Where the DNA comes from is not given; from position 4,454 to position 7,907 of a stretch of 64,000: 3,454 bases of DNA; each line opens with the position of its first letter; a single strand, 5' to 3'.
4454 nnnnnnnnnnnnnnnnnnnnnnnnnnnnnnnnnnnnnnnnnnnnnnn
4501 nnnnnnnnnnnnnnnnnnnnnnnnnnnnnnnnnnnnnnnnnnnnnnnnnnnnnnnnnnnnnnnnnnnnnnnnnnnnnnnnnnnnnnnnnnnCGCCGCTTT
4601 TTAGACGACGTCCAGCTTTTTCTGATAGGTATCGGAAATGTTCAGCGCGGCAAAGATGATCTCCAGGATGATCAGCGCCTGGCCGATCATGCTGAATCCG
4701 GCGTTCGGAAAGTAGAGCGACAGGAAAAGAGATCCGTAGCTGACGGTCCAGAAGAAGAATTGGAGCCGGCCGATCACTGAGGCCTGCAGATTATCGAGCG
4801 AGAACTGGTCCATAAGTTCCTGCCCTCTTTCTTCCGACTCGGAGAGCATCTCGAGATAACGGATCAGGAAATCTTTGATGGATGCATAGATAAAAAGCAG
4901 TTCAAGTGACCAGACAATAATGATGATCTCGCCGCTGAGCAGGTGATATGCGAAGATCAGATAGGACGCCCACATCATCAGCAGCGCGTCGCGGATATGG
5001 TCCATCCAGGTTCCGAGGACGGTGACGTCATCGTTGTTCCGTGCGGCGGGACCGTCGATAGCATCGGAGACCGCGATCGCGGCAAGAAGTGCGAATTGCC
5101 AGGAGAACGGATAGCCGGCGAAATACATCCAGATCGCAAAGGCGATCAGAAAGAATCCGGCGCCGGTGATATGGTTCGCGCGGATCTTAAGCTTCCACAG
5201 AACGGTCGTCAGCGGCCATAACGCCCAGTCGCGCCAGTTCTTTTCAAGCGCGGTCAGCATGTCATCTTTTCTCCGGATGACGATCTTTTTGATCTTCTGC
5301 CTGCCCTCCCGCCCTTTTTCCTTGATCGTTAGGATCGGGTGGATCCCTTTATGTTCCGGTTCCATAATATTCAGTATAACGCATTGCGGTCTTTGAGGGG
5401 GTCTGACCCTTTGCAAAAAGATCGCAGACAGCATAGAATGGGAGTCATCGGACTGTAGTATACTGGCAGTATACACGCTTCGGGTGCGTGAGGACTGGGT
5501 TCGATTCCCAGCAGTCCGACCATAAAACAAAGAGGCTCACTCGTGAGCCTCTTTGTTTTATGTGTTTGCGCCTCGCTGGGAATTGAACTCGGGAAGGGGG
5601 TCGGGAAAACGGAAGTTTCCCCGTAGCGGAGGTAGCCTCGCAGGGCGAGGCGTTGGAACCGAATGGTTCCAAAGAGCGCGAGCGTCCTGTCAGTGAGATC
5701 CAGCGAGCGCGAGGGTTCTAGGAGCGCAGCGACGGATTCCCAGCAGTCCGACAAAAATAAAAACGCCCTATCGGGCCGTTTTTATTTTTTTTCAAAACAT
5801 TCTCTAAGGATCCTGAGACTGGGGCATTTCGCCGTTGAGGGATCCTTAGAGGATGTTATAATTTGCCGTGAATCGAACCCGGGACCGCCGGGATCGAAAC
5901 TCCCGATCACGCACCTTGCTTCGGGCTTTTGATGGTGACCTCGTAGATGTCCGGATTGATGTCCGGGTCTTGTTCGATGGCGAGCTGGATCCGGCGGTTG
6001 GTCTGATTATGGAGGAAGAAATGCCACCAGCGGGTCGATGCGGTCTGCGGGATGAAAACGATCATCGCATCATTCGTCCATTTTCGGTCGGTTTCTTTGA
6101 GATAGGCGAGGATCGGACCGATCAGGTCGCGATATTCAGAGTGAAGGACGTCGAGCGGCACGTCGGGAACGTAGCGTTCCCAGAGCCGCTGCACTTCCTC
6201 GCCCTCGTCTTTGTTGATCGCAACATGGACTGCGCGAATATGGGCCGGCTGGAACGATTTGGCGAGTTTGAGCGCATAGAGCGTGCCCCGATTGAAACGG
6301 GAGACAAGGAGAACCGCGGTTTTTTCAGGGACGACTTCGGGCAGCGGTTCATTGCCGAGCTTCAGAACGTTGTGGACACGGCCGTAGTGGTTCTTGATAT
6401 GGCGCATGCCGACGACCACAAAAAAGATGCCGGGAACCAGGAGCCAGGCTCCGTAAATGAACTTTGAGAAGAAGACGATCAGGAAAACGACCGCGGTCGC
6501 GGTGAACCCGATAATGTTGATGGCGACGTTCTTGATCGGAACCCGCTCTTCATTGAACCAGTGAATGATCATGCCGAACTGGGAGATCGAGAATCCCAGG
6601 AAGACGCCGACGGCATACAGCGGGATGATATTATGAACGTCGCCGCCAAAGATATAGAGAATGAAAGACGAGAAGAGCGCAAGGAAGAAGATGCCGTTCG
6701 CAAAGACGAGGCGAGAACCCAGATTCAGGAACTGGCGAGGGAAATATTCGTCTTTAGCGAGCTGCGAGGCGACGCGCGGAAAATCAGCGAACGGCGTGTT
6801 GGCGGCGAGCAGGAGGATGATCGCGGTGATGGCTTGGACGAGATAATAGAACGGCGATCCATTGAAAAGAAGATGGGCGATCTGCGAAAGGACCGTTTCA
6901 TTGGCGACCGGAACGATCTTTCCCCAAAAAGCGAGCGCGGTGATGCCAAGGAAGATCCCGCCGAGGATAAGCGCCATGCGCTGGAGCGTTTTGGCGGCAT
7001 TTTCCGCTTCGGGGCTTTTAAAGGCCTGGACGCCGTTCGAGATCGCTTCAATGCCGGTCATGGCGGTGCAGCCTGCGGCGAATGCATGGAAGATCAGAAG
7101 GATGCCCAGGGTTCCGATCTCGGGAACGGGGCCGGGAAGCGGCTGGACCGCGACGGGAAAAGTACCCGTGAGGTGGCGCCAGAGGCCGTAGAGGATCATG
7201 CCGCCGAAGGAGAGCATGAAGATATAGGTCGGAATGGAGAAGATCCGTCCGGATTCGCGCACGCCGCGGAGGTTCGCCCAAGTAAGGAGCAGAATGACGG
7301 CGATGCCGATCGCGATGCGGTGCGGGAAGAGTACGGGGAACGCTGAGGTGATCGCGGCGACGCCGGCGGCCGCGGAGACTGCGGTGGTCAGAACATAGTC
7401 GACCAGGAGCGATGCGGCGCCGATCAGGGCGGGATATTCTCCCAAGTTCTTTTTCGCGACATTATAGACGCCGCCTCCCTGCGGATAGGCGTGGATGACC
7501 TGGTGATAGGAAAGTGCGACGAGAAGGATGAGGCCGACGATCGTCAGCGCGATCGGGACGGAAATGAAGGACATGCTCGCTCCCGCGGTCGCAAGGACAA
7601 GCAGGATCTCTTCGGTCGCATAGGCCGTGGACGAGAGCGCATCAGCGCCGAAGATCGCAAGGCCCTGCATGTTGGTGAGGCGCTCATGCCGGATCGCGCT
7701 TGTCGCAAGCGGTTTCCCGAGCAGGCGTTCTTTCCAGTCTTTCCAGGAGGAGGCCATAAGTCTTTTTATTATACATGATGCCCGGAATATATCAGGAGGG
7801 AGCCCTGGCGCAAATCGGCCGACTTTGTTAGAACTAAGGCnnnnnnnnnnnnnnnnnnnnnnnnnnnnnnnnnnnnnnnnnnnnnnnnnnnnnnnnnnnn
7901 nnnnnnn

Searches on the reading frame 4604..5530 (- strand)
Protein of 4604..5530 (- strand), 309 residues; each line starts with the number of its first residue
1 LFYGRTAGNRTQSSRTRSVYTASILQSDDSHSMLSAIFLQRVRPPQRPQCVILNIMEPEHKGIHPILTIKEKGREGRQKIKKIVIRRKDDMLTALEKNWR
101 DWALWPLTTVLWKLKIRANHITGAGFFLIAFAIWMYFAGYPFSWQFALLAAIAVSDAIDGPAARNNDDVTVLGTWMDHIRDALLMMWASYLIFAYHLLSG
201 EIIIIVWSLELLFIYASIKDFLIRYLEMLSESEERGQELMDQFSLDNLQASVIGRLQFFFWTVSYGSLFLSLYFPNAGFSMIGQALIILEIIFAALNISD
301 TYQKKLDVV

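Call 7: search_protein_families(library=pfam, proteins=[window:4604-5530:-], max_evalue=0.01)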
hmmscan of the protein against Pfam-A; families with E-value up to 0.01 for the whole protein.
window:4604-5530:- (309 aa): 1 family
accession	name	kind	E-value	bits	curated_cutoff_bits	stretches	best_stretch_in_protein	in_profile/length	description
PF01066.26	CDP-OH_P_transf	-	5.9e-11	43.4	22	1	118-293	4-149/152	CDP-alcohol phosphatidyltransferase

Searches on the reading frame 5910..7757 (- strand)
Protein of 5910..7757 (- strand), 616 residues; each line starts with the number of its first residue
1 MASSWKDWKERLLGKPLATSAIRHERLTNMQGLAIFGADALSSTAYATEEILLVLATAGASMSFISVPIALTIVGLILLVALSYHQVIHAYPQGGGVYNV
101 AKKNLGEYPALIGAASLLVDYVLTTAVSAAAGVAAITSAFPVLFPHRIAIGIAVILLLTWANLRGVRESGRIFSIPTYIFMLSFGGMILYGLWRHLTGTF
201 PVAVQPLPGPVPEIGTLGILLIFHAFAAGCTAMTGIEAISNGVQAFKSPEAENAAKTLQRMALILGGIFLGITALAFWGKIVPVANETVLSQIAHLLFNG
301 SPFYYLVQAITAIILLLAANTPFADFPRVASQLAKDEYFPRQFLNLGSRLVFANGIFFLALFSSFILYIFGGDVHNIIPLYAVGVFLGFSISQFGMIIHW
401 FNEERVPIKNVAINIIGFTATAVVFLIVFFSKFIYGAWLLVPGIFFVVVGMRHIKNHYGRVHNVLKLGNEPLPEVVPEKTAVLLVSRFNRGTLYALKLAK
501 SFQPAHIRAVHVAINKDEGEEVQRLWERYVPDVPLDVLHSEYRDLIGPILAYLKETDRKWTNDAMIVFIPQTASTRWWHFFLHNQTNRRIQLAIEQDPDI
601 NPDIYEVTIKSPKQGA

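Call 7: search_protein_families(library=pfam, proteins=[window:5910-7757:-], max_evalue=0.01)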
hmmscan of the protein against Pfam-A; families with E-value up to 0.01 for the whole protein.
window:5910-7757:- (616 aa): 2 families
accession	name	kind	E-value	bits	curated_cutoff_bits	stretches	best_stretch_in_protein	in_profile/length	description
PF13520.12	AA_permease_2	-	8e-29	101.2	27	1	34-430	8-406/427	Amino acid permease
PF02705.21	K_trans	-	0.0045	15.9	24.8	1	46-447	19-424/454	K+ potassium transporter integral membrane domain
